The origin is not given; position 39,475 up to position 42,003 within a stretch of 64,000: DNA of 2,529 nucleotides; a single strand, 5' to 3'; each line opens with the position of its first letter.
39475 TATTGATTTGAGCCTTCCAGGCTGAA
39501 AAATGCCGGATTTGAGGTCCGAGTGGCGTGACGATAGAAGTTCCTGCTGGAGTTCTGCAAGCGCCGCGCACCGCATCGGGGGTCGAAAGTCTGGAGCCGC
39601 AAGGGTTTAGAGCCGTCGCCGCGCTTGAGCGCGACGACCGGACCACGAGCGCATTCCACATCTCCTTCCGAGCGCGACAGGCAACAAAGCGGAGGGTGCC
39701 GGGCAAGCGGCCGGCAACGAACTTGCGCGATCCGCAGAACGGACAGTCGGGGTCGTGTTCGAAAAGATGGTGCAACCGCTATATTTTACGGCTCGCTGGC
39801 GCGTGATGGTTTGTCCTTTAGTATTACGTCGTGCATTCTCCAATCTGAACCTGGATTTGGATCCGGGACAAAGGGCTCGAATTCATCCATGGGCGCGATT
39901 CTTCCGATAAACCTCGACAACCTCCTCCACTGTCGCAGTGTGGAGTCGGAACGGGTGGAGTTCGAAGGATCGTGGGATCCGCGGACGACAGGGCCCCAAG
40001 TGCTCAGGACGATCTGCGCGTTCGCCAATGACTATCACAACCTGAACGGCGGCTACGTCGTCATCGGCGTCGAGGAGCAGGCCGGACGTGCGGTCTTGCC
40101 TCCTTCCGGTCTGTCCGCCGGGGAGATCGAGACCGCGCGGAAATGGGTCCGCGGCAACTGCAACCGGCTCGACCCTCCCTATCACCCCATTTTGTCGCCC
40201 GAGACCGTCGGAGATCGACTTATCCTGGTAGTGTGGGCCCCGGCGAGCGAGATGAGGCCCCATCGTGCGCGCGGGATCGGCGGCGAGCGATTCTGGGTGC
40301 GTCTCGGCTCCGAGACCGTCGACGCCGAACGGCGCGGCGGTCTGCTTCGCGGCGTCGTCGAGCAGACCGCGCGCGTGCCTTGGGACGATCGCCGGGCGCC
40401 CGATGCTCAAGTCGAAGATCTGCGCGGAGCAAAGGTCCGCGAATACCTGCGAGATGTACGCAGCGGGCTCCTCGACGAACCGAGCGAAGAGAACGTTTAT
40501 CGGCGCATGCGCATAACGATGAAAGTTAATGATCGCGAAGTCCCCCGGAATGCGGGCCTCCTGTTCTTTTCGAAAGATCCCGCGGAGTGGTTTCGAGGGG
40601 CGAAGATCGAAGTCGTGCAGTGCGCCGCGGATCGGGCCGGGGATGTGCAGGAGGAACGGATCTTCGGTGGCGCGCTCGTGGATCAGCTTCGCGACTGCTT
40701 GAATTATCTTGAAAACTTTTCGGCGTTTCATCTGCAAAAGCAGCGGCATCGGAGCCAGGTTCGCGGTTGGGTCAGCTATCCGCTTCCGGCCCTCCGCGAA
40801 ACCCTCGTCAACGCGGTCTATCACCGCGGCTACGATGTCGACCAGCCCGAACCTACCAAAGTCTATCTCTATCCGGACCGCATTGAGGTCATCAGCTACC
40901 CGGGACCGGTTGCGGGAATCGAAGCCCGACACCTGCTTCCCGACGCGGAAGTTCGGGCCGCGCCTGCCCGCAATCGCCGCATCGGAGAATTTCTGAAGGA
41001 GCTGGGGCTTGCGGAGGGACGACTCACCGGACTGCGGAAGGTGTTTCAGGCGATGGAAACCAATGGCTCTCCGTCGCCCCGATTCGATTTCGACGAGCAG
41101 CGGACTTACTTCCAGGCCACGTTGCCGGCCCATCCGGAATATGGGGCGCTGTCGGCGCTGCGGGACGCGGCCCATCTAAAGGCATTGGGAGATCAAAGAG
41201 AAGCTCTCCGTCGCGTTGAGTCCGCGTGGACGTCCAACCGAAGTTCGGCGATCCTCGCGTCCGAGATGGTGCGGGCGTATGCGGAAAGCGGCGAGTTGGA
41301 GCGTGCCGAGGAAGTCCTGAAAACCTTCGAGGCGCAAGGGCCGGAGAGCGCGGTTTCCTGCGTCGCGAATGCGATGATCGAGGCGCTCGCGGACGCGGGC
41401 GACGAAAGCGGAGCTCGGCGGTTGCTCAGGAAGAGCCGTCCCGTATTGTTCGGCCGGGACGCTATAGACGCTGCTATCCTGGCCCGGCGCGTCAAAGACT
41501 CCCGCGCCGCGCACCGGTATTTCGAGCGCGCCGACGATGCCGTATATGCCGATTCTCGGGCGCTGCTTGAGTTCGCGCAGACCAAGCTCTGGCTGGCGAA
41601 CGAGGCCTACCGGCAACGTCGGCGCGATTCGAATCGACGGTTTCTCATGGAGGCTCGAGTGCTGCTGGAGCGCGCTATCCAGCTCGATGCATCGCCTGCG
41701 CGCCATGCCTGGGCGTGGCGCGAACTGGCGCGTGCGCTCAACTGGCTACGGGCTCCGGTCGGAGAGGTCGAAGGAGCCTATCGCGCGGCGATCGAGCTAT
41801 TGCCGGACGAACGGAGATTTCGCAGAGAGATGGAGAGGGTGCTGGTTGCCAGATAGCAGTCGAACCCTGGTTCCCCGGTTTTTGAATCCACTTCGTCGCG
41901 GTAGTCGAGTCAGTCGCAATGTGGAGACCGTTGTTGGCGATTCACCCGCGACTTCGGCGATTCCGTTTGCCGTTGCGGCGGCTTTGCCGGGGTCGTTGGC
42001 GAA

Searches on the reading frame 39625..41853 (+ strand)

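Call 67: search_protein_families(library=pfam, proteins=[window:39625-41853:+], max_evalue=0.00001)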
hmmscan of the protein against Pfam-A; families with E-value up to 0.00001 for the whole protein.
window:39625-41853:+ (743 aa): 2 families
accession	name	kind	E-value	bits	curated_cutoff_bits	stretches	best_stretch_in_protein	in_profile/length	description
PF04326.19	SLFN_AlbA_2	-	2.3e-11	44.7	25.3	1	107-233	1-116/118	Schlafen, AlbA_2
PF13749.12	HATPase_c_4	-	3.5e-11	43.4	26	1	411-500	4-89/89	Putative ATP-dependent DNA helicase recG C-terminal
